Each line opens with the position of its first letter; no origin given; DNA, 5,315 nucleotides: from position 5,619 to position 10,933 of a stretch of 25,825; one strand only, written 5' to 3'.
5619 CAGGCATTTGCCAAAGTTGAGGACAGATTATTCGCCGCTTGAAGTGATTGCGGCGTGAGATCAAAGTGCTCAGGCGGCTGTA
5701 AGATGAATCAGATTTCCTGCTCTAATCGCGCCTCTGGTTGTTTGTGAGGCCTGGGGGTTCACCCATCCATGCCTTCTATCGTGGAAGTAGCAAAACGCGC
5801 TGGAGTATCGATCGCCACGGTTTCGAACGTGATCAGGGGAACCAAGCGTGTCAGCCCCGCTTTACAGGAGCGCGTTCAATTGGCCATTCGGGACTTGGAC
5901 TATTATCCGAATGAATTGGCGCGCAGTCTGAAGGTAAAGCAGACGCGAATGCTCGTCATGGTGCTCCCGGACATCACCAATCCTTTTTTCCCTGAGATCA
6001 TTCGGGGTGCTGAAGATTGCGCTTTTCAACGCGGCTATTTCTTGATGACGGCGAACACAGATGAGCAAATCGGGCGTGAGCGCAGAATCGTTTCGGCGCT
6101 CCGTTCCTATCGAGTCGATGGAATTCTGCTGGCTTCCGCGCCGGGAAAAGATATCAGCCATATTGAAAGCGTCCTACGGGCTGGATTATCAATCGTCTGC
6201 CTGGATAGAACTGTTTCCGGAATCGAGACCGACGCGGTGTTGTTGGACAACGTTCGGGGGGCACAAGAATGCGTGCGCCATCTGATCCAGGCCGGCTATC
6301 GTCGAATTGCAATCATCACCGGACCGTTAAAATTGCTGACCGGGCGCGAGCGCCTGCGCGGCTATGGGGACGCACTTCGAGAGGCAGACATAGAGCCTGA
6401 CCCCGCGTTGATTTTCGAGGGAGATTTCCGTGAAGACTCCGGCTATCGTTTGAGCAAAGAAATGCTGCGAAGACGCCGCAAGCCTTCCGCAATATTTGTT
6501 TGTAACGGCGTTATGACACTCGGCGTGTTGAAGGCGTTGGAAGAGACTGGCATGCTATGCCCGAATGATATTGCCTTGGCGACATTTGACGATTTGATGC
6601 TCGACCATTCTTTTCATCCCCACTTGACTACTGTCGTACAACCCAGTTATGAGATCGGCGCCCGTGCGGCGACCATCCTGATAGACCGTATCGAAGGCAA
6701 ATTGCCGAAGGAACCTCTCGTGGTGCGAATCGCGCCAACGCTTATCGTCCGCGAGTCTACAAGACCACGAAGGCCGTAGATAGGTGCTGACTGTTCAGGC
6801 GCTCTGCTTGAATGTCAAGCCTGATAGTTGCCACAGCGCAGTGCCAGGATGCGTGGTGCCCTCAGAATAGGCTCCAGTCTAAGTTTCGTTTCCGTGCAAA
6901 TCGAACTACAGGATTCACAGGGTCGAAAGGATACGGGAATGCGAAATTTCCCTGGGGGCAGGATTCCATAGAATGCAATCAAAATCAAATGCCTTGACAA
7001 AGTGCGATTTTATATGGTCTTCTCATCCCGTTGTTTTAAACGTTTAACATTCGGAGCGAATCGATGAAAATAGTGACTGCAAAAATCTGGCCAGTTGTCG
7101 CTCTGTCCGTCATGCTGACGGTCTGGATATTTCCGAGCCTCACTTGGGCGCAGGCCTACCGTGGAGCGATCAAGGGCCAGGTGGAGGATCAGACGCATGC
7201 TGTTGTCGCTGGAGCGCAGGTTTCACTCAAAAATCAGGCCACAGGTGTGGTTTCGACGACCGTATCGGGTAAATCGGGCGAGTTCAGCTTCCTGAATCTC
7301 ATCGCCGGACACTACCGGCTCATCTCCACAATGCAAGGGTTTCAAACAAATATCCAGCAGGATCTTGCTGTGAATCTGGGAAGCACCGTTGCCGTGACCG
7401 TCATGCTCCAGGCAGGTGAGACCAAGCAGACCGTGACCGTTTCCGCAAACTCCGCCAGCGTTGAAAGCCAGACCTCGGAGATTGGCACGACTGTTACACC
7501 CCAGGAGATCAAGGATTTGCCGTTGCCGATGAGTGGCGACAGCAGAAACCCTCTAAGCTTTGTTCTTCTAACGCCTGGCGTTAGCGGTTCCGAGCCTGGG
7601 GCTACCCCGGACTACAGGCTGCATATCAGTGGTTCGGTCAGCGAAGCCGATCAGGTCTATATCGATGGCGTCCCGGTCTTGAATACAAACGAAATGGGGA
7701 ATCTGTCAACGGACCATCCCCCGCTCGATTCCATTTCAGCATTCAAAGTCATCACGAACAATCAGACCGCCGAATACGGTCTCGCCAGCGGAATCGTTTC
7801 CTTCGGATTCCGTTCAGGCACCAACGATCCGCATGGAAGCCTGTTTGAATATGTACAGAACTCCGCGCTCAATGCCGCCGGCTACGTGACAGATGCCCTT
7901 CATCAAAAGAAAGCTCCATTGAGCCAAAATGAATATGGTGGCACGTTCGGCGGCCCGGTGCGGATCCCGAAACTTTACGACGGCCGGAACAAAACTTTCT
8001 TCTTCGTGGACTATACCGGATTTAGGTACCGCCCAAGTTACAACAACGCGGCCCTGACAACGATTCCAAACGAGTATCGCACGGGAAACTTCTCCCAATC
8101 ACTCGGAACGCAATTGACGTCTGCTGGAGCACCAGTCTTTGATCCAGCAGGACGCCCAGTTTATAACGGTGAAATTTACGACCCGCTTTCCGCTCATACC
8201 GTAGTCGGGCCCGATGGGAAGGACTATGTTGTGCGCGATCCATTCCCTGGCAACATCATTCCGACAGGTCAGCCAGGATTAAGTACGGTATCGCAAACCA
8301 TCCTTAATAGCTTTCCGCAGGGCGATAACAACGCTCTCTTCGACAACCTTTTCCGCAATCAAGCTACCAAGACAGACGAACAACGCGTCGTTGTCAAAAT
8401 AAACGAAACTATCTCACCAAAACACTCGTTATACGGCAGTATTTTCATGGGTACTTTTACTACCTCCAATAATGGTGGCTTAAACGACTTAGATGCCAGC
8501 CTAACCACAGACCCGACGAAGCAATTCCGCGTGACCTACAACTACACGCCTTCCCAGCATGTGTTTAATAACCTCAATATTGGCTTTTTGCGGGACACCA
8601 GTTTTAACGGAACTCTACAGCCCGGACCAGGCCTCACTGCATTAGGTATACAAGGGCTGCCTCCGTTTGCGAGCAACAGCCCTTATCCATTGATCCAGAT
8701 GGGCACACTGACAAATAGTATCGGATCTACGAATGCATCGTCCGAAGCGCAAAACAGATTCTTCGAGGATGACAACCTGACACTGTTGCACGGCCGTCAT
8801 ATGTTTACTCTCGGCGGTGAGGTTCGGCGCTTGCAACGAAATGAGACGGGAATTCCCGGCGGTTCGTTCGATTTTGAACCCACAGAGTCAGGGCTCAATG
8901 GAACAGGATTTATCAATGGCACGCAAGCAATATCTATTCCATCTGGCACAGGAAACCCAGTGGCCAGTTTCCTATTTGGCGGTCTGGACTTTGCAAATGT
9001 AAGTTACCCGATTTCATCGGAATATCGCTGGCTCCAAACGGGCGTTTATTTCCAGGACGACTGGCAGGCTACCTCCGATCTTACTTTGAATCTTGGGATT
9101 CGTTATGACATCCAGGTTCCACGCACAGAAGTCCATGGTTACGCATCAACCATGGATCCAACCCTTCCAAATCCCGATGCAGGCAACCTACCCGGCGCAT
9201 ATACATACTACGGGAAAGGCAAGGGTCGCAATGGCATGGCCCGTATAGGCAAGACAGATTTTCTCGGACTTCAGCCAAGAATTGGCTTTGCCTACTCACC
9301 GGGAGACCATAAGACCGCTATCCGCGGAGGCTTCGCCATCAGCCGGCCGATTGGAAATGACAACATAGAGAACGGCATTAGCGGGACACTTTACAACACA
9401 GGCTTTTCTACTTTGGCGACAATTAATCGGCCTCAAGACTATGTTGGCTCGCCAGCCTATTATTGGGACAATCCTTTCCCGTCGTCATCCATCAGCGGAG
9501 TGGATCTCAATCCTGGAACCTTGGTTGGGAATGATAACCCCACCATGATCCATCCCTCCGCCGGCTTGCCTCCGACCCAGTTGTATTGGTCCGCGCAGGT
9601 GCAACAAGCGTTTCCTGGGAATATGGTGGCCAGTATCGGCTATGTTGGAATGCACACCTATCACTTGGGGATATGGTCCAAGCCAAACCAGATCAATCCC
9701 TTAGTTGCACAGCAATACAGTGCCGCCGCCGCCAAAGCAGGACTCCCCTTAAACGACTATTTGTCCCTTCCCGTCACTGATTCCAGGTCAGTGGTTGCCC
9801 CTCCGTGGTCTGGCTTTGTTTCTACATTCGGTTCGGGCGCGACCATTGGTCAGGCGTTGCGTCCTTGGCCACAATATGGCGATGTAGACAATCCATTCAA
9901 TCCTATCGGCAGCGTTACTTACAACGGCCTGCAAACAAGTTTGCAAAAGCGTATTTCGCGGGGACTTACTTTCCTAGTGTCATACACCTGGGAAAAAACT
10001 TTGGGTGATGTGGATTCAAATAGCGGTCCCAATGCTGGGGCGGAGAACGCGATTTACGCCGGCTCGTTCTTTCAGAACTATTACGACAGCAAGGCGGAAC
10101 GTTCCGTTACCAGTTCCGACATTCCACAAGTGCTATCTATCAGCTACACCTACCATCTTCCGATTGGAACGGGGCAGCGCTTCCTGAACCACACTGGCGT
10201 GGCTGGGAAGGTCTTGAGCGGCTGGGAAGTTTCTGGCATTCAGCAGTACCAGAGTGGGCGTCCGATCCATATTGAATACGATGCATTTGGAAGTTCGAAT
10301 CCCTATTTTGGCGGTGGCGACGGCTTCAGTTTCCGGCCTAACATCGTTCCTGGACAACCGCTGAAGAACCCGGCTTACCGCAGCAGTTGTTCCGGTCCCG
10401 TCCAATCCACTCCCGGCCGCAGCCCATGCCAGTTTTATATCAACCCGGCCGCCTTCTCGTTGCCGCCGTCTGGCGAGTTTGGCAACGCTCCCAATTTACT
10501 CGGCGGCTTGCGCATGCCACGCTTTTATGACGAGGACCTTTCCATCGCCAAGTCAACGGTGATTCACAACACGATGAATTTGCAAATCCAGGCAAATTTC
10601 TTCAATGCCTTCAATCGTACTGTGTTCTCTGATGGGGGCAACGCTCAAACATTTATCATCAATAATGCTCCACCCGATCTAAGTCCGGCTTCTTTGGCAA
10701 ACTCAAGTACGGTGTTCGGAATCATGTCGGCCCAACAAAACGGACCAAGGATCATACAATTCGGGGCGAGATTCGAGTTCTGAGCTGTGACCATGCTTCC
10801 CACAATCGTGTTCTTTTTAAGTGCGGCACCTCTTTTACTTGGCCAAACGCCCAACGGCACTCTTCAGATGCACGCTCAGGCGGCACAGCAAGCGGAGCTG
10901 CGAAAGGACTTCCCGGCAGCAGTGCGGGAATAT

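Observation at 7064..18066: Putative D-arabinan / D-arabinofuranoside utilisation locus on a mobile island in an acidobacterium-like host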

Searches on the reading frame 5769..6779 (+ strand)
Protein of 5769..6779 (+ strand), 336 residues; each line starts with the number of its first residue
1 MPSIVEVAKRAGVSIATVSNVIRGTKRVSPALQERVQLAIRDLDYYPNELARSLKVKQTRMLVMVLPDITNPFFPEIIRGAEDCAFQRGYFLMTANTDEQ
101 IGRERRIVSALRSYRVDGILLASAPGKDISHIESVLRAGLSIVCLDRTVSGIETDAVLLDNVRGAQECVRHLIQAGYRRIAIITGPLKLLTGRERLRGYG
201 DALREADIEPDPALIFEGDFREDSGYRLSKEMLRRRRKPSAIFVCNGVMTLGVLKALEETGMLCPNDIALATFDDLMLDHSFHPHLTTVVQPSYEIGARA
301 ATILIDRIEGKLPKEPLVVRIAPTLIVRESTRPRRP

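Call 3: search_protein_families(library=pfam, proteins=[window:5769-6779:+], max_evalue=0.001)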
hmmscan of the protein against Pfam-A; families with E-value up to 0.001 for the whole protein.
window:5769-6779:+ (336 aa): 4 families
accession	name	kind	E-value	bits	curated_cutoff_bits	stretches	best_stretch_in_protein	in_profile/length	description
PF13377.12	Peripla_BP_3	-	6e-34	118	26.5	1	169-331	1-167/167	Periplasmic binding protein-like domain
PF00532.27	Peripla_BP_1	-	5.5e-25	88.8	22.2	1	61-317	3-269/281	Periplasmic binding proteins and sugar binding domain of LacI family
PF00356.27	LacI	-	1.2e-15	57.4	27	1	4-48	2-46/46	Bacterial regulatory proteins, lacI family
PF13407.12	Peripla_BP_4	-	2.1e-14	54.2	35.1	1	63-311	2-257/258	Periplasmic binding protein domain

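Call 4: search_protein_families(library=ncbifam, proteins=[window:5769-6779:+], max_evalue=0.001)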
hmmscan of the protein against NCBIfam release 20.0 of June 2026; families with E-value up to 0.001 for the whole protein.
window:5769-6779:+ (336 aa): 19 families
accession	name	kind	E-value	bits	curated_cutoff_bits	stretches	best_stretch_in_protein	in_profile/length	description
NF007743.0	PRK10423.1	equivalog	1e-71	241.8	531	1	3-330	3-329/330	ribose operon transcriptional repressor RbsR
NF007979.0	PRK10703.1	equivalog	1.9e-71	240.9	501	1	1-331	1-331/341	HTH-type transcriptional repressor PurR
NF008269.0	PRK11041.1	equivalog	1.1e-66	225.3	436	1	4-333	12-339/342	DNA-binding transcriptional regulator CytR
NF047341.1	lactose_RbsR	equivalog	1.2e-62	212.2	382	1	3-332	4-329/331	ribose utilization transcriptional repressor RbsR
TIGR01481.1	ccpA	equivalog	6.6e-58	196.7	442.35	1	4-316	5-315/330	catabolite control protein A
NF008002.0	PRK10727.1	equivalog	1.4e-54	185.5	557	1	1-331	1-329/341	HTH-type transcriptional regulator GalR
NF007075.0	PRK09526.1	subfamily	5.3e-53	180.2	340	1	5-334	9-334/358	LacI family DNA-binding transcriptional regulator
NF052440.1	TransRegGNTRPSEAE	equivalog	1.8e-50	171.9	400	1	3-331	7-333/333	HTH-type transcriptional regulator GntR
TIGR02417.1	fruct_sucro_rep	subfamily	3.6e-48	164.5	389.55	1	4-328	2-326/327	D-fructose-responsive transcription factor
NF008452.0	PRK11303.1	equivalog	3.6e-46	157.9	385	1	5-328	4-328/332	catabolite repressor/activator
NF051853.1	TransRegUriRCory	equivalog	3.4e-45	154.6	550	1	3-332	2-325/327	transcriptional regulator UriR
NF007449.0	PRK10014.1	subfamily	2.7e-44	151.6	310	1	4-327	9-340/342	Mal regulon transcriptional regulator MalI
NF007706.0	PRK10401.1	equivalog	3e-44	151.7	555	1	3-331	3-329/346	HTH-type transcriptional regulator GalS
NF047913.1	TransRegIdnR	equivalog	4.7e-36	124.7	500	1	4-311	8-312/331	DNA-binding transcriptional regulator IdnR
NF011563.0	PRK14987.1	equivalog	7.6e-31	107.6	433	1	2-311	6-312/331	gluconate operon transcriptional repressor GntR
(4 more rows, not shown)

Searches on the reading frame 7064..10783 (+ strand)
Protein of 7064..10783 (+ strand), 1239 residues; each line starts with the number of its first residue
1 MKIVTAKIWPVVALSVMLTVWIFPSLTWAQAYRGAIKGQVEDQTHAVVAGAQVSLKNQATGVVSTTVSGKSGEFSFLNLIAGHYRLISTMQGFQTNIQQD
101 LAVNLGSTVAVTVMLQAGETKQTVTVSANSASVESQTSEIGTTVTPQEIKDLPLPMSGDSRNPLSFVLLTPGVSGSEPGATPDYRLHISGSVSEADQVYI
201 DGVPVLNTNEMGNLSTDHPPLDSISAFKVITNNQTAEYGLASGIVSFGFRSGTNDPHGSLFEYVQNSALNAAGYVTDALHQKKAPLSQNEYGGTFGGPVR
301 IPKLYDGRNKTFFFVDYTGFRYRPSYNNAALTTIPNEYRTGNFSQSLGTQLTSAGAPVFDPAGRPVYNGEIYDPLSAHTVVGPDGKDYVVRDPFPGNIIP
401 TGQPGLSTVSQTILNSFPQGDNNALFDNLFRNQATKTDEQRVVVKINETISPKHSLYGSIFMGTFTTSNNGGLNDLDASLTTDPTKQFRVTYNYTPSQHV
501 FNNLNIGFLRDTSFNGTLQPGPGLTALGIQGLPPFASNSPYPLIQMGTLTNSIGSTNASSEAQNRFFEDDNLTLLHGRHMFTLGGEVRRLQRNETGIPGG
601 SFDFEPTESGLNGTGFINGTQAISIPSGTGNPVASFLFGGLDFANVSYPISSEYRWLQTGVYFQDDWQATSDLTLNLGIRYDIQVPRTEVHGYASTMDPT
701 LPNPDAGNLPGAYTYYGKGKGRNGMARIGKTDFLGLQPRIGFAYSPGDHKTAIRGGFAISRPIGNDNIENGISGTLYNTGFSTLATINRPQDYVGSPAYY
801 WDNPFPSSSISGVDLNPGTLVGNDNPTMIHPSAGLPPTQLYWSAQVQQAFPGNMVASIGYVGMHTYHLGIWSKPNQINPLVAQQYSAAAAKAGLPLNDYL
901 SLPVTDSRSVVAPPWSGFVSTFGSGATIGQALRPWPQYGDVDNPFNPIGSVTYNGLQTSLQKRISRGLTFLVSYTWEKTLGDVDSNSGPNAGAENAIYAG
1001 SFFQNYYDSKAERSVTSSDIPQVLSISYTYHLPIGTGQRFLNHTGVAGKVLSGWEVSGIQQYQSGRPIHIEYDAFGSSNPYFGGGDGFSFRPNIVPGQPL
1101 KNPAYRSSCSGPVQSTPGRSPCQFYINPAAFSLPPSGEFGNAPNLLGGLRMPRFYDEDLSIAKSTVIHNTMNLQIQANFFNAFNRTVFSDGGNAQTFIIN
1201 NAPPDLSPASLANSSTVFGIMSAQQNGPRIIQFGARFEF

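Call 3: search_protein_families(library=pfam, proteins=[window:7064-10783:+], max_evalue=0.001)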
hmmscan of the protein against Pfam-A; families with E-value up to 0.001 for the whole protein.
window:7064-10783:+ (1239 aa): 5 families
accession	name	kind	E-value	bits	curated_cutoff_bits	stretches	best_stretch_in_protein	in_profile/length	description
PF25183.1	OMP_b-brl_4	-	1.8e-174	582.9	30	1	250-1232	3-838/838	Outer membrane beta barrel domain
PF13620.12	CarboxypepD_reg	-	1.7e-17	64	32.3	1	36-116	2-82/82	Carboxypeptidase regulatory-like domain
PF17210.9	SdrD_B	-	4.5e-06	27.3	29.7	1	40-97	16-74/112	SdrD B-like domain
PF13715.12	CarbopepD_reg_2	-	7.5e-06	26.3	32.2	1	36-117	1-78/88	CarboxypepD_reg-like domain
PF07715.20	Plug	-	3.8e-05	24.6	23.9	1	164-239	26-100/107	TonB-dependent Receptor Plug Domain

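Call 4: search_protein_families(library=ncbifam, proteins=[window:7064-10783:+], max_evalue=0.001)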
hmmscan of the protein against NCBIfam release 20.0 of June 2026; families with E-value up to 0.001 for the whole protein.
window:7064-10783:+ (1239 aa): 0 families
